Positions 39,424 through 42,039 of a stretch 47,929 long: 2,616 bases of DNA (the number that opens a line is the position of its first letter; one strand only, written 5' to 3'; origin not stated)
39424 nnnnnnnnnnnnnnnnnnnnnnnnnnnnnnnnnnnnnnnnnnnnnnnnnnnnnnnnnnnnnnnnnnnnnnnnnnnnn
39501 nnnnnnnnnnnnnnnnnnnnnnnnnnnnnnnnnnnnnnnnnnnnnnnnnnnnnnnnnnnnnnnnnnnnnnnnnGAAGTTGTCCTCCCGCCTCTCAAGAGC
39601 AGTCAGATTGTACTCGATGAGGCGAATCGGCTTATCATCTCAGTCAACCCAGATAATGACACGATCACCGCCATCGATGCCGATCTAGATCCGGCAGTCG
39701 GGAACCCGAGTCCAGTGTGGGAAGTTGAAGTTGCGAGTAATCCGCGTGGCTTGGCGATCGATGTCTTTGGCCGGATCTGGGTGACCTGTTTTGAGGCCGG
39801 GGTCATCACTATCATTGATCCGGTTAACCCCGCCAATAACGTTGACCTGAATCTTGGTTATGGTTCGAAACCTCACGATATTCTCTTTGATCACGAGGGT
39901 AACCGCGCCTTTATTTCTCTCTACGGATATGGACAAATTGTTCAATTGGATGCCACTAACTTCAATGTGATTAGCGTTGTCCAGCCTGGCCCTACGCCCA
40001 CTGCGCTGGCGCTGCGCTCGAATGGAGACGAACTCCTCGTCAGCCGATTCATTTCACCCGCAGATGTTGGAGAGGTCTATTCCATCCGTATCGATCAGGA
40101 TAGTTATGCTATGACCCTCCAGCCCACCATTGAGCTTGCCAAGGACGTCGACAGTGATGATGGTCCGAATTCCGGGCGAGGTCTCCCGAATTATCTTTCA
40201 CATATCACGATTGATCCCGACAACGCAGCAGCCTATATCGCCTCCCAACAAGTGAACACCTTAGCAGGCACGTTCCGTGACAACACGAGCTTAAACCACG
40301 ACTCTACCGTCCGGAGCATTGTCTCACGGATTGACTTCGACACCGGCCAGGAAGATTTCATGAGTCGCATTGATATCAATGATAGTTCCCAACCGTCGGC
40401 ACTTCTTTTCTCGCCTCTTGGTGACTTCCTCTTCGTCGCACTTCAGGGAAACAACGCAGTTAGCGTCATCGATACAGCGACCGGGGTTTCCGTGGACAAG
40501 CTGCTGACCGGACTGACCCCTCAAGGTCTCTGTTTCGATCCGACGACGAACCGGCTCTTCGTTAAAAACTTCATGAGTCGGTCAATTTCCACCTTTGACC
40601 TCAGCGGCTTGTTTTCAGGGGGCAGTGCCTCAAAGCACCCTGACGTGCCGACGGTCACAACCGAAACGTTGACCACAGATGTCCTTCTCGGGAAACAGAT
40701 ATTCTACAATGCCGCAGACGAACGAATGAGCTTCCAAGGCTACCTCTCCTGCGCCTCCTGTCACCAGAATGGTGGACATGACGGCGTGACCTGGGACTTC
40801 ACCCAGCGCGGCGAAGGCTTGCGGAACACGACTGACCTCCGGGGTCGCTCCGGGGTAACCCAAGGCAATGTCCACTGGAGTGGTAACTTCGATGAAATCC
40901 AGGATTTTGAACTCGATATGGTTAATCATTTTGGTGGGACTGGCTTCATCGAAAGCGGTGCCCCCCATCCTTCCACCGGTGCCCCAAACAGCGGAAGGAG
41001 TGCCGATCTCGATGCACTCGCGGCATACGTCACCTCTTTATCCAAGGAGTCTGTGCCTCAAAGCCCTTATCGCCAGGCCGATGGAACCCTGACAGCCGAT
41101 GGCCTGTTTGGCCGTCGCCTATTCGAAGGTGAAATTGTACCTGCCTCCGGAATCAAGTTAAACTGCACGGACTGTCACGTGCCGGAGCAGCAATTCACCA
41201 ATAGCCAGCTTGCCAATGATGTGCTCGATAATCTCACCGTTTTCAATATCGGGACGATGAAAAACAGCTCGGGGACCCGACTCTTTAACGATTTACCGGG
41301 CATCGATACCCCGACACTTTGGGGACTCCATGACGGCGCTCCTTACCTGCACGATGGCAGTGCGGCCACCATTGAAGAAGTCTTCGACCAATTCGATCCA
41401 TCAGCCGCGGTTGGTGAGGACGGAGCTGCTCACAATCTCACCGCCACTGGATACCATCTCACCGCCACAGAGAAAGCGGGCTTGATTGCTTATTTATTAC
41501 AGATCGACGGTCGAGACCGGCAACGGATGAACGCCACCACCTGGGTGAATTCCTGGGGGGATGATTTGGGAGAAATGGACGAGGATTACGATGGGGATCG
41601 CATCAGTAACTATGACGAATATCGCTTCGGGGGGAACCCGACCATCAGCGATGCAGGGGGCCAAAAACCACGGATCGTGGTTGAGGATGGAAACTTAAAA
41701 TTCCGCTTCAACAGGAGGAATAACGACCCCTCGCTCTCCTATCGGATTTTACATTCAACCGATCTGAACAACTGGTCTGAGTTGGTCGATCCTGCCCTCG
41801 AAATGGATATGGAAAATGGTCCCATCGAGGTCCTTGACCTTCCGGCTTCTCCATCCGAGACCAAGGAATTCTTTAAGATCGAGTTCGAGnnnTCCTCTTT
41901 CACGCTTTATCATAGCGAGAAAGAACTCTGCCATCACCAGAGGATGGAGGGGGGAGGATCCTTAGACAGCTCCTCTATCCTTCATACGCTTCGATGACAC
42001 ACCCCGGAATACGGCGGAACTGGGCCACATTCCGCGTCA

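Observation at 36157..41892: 1911-aa secreted mosaic protein embedded among sulfatases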

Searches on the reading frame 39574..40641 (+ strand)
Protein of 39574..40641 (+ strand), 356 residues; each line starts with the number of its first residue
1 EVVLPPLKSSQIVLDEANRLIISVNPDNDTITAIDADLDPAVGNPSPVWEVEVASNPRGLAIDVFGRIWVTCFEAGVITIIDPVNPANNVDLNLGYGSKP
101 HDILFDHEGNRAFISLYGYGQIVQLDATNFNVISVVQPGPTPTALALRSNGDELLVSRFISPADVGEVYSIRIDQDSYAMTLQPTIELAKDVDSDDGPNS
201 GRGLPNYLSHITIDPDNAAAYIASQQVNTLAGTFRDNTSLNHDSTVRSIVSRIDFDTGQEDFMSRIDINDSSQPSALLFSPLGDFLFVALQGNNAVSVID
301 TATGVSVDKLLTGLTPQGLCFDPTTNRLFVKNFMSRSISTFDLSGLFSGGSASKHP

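Call 103: search_solved_structures(query=A9, max_evalue=0.001)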
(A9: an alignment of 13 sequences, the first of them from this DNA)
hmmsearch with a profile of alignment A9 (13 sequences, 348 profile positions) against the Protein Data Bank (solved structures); distinct sequences matched with E-value up to 0.001: 74 (the best 60 are shown).
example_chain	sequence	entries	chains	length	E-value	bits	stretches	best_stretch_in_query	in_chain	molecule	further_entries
1l0q_A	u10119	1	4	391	9.1e-38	133.2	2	23-152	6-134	Surface layer protein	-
6f0s_A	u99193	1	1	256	1.5e-24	89.7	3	38-126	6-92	Pizza6-SYW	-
7zq2_A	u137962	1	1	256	1.6e-24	89.7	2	31-126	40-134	Pizza6-RSH-TSH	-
7zqg_A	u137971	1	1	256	1.9e-24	89.4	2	31-126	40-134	Pizza6-KSH-TSH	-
7zph_A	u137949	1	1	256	2e-24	89.4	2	30-126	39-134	Pizza6-TNK-RSH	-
6f0q_A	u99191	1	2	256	2.1e-24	89.3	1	39-123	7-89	Pizza6-AYW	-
6i3b_A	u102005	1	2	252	2.7e-24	88.9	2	31-125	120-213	cPizza6-AYW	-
6i38_A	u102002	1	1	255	5.8e-24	87.9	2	39-123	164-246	nv2Pizza6-AYW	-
6i37_A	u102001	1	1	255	7.7e-24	87.4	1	31-125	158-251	nv1Pizza6-AYW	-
6ren_A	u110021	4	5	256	1.1e-23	87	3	38-126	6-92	3fPizza6-SH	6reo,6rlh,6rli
7zpw_A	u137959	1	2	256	2.4e-23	85.8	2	10-126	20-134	Pizza6-TSK-TSH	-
7zcj_A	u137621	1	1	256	3.2e-23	85.4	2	31-126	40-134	Pizza6-TNH-TSH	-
7zpz_A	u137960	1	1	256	4.1e-23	85.1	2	31-126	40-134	Pizza6-TSR-TSH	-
6i3a_A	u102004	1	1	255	6.5e-23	84.4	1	29-121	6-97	v22Pizza6-AYW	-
3wwa_A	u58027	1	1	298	1.4e-22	83.3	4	38-126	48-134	Pizza7H protein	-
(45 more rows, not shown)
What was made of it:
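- On YVTN/NHL-type 7-bladed beta-propeller: 1l0q 9e-38 (call 103).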

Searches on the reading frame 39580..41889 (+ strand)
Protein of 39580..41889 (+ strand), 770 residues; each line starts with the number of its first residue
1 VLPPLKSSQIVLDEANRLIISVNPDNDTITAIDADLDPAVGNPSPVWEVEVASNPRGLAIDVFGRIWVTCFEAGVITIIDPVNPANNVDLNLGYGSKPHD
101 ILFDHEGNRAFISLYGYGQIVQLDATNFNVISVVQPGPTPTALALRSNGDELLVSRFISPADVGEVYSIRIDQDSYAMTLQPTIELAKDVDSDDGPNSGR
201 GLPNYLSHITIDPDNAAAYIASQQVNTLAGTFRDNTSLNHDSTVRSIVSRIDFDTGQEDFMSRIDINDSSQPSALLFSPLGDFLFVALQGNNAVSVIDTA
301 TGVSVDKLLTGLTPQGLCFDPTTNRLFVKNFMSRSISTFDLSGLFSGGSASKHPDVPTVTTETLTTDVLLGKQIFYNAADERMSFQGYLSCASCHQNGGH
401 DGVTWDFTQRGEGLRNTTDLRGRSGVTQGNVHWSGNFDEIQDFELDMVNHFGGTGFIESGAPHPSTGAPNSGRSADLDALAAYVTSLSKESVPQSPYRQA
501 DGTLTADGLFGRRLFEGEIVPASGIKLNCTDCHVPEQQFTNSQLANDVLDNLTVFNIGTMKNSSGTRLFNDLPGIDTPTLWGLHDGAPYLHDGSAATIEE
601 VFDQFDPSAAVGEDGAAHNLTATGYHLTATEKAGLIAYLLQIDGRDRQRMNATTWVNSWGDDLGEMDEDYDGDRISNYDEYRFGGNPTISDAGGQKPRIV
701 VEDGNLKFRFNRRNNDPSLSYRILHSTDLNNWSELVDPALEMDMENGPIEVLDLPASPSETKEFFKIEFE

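Call 14: search_solved_structures(query=window:39580-41889:+, max_evalue=0.1, show_alignments=2)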
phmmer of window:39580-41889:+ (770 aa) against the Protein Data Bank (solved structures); distinct sequences matched with E-value up to 0.1: 10.
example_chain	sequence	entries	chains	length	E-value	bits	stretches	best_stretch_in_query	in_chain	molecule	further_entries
1l0q_A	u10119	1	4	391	8.4e-19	70.4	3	269-340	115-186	Surface layer protein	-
5c2v_C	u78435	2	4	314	5.9e-09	37.8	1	379-602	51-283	HYDRAZINE SYNTHASE GAMMA SUBUNIT | Hypothetical (Di heme) protein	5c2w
6e1c_A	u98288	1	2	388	1.6e-08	36.3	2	571-642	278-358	Di-heme enzyme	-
1iqc_A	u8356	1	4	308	0.00043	21.7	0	359-410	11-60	di-heme peroxidase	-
5c2v_B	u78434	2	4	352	0.00049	21.5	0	271-341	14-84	HYDRAZINE SYNTHASE BETA SUBUNIT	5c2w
3g4e_A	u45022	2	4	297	0.0023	19.3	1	27-83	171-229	Regucalcin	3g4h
4gnb_A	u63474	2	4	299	0.0024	19.3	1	27-83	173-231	Regucalcin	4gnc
3o5c_A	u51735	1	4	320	0.0038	18.6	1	362-602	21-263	Cytochrome c551 peroxidase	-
4gn7_A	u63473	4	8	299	0.0096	17.3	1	25-82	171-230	Regucalcin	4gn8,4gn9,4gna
3vgz_A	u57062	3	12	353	0.029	15.7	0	57-155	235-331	Uncharacterized protein YncE | PQQ-dependent catabolism-associated beta-propeller protein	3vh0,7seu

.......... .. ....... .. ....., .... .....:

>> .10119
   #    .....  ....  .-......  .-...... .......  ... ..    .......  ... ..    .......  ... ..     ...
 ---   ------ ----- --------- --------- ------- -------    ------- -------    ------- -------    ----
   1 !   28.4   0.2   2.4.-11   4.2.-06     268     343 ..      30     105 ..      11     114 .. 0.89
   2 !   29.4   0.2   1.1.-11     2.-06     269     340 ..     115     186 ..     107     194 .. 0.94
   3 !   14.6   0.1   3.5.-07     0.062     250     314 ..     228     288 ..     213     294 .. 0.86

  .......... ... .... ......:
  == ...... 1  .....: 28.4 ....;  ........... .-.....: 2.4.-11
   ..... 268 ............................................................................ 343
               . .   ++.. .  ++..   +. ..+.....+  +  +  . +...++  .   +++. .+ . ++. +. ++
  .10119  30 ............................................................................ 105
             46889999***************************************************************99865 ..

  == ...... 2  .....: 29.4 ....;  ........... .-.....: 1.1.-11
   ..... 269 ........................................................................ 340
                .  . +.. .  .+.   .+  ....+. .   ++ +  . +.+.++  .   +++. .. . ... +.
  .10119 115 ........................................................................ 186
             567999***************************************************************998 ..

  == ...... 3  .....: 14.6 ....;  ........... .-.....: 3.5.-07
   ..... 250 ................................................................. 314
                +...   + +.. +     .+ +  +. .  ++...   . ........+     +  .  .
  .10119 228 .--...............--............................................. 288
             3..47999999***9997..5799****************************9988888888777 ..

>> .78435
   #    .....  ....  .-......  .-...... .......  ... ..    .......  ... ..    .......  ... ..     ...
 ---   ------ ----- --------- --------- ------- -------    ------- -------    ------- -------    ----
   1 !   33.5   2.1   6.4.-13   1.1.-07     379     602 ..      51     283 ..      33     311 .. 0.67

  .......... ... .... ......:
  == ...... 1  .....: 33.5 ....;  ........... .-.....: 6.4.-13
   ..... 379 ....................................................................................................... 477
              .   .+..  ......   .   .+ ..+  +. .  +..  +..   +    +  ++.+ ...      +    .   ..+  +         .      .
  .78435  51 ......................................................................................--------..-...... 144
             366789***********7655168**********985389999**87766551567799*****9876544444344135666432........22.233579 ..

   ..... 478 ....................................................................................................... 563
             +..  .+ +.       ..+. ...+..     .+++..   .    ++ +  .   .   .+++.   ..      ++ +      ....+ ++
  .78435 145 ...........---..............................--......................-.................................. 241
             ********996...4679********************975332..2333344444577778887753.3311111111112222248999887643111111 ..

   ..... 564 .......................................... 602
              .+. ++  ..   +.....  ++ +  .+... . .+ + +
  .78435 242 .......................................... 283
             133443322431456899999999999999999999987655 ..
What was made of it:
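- Checked: YVTN propeller: 1l0q at E 8e-19 with the single sequence and 9e-38 with a profile (calls 14, 103).
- The YVTN propeller is best matched by an archaeal surface-layer protein (calls 14, 103).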
